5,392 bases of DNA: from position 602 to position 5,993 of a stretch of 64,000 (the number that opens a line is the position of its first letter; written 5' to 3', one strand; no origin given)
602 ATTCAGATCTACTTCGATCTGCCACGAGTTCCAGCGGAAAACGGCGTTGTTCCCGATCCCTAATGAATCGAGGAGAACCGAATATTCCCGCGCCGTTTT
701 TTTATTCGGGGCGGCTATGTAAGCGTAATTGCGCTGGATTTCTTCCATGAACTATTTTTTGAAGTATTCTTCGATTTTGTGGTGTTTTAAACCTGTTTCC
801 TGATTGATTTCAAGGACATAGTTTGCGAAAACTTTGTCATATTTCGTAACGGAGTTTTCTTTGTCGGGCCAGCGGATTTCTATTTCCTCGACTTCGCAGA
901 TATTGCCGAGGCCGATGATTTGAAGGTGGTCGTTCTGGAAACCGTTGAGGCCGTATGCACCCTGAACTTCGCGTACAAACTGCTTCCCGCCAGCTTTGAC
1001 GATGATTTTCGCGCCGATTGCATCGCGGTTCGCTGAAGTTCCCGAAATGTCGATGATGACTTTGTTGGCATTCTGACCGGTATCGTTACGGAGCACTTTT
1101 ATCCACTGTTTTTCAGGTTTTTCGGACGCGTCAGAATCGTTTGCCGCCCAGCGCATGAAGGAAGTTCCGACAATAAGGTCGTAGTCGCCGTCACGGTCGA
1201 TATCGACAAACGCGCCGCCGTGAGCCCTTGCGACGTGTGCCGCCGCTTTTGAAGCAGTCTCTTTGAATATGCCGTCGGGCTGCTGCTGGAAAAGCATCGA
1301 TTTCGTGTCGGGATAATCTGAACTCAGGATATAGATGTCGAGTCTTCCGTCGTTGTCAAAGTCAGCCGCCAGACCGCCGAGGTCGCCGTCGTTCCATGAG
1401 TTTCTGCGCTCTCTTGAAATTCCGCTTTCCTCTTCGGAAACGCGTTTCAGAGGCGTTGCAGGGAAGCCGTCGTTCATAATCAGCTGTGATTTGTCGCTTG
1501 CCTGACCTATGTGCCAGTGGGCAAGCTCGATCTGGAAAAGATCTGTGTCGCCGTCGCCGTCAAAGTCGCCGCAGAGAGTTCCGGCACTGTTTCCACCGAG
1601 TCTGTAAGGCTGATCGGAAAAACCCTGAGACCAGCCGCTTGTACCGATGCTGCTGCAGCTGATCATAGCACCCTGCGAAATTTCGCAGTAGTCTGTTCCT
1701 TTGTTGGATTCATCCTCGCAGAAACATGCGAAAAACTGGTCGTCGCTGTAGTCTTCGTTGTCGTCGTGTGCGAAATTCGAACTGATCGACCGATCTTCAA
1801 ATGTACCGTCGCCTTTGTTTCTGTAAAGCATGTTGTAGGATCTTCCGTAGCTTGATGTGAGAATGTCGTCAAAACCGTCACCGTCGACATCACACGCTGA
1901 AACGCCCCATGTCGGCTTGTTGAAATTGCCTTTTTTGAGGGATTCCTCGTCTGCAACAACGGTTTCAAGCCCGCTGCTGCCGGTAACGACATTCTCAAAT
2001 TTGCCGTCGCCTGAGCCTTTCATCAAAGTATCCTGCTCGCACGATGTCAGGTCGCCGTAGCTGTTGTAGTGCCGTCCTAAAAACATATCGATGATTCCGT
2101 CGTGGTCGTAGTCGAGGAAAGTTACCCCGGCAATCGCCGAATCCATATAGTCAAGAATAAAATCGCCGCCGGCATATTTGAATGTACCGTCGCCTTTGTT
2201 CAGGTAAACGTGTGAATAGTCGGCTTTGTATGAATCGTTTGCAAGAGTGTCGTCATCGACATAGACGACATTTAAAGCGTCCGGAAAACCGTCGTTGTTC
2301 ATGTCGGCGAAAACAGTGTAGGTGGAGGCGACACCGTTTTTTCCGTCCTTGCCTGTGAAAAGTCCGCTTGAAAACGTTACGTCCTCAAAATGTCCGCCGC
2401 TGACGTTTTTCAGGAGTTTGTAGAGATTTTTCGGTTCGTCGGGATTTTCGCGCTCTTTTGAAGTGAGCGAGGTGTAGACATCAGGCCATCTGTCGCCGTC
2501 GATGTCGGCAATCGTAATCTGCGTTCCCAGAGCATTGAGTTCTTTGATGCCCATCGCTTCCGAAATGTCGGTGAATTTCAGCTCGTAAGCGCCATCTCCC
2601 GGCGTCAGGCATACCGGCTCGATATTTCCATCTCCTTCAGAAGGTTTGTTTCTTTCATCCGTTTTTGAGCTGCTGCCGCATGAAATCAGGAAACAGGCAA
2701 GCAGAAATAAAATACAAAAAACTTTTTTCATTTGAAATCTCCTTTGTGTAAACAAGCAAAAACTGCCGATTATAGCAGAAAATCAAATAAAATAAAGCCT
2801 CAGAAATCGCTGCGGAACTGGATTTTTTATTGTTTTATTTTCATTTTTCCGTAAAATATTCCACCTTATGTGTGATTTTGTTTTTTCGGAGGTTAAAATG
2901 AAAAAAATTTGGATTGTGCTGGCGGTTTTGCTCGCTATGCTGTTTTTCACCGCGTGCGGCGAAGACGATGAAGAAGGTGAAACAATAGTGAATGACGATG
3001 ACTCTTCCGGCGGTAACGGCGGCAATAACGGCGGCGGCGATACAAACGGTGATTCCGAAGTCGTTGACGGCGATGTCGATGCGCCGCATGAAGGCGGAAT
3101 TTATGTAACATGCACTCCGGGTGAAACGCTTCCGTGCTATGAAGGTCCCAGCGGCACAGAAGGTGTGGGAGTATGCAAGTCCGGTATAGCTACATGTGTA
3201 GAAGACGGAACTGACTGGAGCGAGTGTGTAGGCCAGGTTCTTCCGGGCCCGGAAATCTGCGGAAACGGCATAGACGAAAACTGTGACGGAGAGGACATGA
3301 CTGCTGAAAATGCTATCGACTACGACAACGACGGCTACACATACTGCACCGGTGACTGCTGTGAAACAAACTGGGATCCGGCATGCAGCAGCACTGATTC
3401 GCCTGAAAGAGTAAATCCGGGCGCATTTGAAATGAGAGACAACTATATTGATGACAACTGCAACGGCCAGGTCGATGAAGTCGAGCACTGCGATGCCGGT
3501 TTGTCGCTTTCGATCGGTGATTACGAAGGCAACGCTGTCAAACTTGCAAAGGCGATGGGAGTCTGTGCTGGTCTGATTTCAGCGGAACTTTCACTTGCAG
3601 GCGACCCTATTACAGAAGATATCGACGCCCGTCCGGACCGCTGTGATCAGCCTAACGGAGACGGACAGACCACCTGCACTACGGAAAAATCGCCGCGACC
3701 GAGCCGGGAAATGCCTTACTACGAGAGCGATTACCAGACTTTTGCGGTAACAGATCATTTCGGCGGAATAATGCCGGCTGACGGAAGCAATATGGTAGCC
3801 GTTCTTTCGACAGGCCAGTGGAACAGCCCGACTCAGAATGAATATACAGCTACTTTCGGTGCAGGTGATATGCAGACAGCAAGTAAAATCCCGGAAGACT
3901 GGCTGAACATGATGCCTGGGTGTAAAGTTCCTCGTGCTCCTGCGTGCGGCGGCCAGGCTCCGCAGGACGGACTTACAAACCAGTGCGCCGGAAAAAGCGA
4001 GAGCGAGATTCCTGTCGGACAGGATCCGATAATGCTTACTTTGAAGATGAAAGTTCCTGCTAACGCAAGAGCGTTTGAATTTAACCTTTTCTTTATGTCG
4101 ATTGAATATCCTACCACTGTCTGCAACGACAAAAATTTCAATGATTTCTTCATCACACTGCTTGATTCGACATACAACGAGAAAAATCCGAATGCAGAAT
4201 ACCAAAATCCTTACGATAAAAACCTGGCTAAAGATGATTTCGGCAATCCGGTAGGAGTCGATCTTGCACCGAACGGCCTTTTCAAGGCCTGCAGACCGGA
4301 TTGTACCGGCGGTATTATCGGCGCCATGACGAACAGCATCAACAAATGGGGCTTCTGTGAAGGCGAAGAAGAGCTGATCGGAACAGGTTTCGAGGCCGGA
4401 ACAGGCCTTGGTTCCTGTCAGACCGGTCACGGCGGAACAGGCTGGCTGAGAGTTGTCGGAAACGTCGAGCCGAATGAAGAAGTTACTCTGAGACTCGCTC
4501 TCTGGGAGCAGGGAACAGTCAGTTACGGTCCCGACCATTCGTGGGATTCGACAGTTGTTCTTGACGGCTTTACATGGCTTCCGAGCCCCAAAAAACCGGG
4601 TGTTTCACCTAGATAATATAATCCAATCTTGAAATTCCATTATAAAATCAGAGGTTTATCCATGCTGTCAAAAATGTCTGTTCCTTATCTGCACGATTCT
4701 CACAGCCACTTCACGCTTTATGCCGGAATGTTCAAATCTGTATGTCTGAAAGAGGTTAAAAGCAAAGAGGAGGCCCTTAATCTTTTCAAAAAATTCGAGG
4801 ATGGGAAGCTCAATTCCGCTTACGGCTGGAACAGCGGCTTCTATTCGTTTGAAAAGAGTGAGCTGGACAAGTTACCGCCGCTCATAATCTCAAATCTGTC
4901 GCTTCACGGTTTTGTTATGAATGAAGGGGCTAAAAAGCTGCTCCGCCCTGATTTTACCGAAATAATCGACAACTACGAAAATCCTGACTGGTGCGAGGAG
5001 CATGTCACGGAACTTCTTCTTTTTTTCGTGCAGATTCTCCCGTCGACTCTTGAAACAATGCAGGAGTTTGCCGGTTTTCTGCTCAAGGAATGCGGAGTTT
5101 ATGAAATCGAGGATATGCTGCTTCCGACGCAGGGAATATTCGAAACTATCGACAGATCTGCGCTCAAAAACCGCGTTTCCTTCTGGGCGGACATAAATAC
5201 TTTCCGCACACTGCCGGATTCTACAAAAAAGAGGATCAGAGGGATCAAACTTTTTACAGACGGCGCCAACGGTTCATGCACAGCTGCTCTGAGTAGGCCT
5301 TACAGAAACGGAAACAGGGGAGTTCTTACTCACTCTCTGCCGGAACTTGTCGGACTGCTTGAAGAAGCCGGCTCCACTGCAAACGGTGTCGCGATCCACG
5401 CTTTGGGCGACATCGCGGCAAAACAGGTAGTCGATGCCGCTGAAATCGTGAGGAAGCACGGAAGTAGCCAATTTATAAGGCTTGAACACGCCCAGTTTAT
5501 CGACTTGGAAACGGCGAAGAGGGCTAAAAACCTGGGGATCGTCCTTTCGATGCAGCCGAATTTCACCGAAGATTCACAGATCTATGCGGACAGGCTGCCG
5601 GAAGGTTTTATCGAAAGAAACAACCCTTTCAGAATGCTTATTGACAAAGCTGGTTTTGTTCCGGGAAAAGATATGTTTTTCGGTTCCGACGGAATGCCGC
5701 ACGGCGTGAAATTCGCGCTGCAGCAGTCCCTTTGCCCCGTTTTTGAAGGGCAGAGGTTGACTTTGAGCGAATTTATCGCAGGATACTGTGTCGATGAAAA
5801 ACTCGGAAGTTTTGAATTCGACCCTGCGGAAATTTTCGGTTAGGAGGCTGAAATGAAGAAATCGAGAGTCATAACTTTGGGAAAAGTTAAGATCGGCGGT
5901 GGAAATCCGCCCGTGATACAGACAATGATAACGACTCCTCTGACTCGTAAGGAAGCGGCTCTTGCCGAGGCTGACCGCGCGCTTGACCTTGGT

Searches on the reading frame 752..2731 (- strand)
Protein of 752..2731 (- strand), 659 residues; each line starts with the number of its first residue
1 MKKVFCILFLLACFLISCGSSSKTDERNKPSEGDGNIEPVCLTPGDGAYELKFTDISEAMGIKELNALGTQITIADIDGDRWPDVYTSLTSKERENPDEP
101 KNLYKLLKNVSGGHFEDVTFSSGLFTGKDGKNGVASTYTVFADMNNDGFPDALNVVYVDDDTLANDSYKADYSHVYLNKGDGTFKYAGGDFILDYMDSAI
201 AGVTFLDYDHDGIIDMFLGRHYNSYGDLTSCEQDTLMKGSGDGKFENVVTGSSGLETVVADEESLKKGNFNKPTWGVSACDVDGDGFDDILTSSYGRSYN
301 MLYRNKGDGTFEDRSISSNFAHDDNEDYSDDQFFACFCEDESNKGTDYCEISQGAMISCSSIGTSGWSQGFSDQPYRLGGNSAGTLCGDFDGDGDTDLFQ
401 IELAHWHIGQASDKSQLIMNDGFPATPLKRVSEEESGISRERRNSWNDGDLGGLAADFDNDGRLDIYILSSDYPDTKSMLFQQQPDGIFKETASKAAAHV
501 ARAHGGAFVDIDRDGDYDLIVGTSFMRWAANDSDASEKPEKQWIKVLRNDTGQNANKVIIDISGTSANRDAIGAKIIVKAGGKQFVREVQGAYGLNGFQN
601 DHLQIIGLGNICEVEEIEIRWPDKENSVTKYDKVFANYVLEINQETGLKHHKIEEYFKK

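Call 62: search_protein_families(library=pfam, proteins=[window:752-2731:-], max_evalue=0.0001)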
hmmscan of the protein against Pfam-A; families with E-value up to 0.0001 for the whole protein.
window:752-2731:- (659 aa): 3 families
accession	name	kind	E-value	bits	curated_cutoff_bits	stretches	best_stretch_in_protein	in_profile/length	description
PF13517.12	FG-GAP_3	-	9.1e-32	109.9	26.9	3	457-521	1-61/61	FG-GAP-like repeat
PF01839.29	FG-GAP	-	6e-13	48.8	22.1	1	275-298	3-26/37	FG-GAP repeat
PF07593.17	UnbV_ASPIC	-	1.1e-09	38.4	23.4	1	571-628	1-57/68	ASPIC and UnbV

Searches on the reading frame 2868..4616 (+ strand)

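Call 62: search_protein_families(library=pfam, proteins=[window:2868-4616:+], max_evalue=0.0001)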
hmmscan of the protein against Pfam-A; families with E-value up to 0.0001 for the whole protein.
window:2868-4616:+ (582 aa): 1 family
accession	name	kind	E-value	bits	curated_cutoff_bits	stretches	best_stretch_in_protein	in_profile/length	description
PF11617.13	Cu-binding_MopE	-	7.2e-09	36.2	27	1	177-204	4-30/30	Putative metal-binding motif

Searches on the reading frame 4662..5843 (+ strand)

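Call 62: search_protein_families(library=pfam, proteins=[window:4662-5843:+], max_evalue=0.0001)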
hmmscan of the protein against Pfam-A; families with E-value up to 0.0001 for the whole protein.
window:4662-5843:+ (393 aa): 1 family
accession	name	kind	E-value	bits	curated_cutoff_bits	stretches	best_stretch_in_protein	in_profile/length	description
PF07969.17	Amidohydro_3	-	9.5e-18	65.3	29.7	1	8-327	12-363/472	Amidohydrolase family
